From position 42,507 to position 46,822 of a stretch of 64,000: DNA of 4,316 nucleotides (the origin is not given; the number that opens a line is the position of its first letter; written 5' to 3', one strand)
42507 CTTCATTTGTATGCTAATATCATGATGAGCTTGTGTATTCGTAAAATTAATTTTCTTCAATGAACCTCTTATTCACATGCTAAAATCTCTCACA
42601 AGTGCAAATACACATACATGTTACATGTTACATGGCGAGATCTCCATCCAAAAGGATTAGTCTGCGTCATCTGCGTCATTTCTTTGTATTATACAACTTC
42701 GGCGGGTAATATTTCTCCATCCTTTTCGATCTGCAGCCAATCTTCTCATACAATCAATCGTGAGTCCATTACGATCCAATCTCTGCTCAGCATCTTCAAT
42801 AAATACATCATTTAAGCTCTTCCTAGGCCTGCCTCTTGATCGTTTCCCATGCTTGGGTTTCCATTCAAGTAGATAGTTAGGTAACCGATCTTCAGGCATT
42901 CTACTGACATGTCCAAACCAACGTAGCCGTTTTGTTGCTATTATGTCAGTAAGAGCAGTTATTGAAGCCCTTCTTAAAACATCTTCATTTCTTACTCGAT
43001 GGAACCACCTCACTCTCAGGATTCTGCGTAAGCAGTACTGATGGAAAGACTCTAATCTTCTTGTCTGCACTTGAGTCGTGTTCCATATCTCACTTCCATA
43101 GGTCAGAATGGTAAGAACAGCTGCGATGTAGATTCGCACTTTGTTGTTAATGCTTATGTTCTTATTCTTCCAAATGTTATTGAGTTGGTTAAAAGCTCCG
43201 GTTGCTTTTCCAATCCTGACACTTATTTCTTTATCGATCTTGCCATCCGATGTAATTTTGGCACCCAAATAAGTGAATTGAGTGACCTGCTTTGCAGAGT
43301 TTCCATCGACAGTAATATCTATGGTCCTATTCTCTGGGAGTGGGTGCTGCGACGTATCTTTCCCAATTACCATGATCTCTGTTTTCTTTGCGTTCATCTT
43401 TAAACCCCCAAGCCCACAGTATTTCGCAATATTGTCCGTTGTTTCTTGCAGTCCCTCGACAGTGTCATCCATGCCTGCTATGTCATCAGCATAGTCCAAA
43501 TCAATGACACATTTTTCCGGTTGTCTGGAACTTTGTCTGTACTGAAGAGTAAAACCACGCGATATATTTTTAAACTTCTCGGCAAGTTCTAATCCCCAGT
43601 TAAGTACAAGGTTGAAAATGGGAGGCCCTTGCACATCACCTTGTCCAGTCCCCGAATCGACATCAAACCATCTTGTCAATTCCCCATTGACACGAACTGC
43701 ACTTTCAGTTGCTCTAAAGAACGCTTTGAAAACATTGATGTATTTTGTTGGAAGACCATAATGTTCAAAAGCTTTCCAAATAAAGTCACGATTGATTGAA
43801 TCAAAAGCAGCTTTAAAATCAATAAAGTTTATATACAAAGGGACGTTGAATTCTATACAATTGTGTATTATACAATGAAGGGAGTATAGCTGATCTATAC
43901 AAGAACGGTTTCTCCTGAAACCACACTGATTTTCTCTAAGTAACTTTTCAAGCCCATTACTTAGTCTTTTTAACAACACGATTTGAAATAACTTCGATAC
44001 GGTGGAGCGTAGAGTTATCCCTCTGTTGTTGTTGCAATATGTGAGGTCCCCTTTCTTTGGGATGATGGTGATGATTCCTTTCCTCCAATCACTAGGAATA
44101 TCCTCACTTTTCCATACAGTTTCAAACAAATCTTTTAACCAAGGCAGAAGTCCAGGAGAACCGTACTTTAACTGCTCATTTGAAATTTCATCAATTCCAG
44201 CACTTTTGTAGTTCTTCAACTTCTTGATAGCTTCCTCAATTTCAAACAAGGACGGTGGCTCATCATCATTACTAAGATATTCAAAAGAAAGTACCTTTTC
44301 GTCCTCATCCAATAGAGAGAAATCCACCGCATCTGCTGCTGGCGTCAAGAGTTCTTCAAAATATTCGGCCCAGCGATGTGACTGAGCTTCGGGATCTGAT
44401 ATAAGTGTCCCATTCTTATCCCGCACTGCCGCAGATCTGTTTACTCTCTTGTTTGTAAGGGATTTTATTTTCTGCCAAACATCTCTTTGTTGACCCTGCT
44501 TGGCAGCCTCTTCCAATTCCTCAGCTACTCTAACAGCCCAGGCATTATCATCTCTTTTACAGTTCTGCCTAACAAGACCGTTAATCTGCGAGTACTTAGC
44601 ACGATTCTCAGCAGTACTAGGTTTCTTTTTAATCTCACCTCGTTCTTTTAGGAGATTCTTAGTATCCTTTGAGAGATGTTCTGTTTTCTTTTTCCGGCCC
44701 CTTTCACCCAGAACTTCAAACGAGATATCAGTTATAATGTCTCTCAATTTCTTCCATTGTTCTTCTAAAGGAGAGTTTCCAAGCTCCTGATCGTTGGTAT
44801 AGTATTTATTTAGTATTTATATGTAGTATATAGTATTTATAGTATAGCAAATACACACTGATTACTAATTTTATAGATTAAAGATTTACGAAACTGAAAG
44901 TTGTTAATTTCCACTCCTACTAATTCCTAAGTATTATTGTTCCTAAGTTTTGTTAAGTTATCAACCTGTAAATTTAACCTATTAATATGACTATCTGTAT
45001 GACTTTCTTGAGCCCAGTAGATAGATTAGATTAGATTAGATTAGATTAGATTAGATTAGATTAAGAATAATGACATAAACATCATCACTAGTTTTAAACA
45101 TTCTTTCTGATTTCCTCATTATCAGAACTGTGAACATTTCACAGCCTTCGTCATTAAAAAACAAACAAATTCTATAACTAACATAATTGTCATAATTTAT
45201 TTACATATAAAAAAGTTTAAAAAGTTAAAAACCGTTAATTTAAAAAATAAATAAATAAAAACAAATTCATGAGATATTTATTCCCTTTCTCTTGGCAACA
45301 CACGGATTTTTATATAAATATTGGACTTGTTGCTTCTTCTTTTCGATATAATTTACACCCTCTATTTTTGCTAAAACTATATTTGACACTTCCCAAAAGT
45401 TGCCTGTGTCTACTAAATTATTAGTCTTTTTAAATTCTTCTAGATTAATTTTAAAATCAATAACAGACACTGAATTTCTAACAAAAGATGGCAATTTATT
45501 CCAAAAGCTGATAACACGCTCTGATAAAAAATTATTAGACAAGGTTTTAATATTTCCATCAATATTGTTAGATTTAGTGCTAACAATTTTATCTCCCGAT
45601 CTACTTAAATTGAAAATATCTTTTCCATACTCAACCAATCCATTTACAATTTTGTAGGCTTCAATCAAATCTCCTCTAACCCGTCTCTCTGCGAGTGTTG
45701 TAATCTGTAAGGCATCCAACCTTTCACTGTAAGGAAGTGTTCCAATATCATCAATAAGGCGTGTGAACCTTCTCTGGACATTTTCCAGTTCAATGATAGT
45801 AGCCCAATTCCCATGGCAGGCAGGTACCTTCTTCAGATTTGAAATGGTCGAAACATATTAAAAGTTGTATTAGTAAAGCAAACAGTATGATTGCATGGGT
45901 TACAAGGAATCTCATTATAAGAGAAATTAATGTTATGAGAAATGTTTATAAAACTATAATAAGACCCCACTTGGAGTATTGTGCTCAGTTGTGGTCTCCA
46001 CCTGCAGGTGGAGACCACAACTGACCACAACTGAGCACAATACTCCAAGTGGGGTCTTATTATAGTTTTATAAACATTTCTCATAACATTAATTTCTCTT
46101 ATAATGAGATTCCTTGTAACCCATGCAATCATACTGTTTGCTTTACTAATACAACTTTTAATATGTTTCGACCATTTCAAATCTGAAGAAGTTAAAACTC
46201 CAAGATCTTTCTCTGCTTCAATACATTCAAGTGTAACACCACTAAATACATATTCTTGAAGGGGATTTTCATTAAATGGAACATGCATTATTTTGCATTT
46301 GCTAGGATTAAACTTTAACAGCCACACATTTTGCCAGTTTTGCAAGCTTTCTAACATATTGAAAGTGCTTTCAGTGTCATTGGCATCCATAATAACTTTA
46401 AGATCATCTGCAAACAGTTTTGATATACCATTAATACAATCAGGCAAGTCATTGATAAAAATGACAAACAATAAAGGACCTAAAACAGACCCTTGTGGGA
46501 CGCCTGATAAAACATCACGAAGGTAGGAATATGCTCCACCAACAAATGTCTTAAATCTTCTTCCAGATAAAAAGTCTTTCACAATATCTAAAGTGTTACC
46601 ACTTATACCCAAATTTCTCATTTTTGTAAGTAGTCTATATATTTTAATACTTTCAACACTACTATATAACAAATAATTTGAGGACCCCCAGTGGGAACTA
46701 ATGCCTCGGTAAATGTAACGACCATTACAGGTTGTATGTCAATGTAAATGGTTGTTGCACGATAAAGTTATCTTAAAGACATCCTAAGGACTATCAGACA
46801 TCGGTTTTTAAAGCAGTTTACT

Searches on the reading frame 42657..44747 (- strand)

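Call 15: search_protein_families(library=pfam, proteins=[window:42657-44747:-], max_evalue=0.01)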
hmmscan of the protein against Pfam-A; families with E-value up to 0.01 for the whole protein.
window:42657-44747:- (696 aa): 2 families
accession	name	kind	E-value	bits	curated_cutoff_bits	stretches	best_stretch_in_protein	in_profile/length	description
PF00078.32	RVT_1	-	5.7e-27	95.2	29.6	1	229-498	1-205/205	Reverse transcriptase (RNA-dependent DNA polymerase)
PF20049.4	DUF6451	-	8.1e-05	22.9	28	1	518-550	1-33/33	Domain of unknown function (DUF6451)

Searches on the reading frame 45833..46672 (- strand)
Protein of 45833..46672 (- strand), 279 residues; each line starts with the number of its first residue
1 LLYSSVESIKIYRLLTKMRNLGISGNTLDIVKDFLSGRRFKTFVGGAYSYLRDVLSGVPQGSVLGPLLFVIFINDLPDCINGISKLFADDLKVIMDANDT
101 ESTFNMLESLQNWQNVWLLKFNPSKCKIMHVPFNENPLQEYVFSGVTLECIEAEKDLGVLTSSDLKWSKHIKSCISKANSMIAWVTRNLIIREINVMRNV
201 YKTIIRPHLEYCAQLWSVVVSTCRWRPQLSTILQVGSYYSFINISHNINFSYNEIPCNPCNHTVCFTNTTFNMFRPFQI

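Call 15: search_protein_families(library=pfam, proteins=[window:45833-46672:-], max_evalue=0.01)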
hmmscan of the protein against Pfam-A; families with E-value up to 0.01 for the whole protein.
window:45833-46672:- (279 aa): 2 families
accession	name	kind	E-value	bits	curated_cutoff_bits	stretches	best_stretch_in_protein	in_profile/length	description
PF00078.32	RVT_1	-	1.8e-14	54.3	29.6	1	8-137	81-194/205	Reverse transcriptase (RNA-dependent DNA polymerase)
PF19284.4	Arc_MA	-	0.0014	19.1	28.5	1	161-204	36-78/108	Arc MA domain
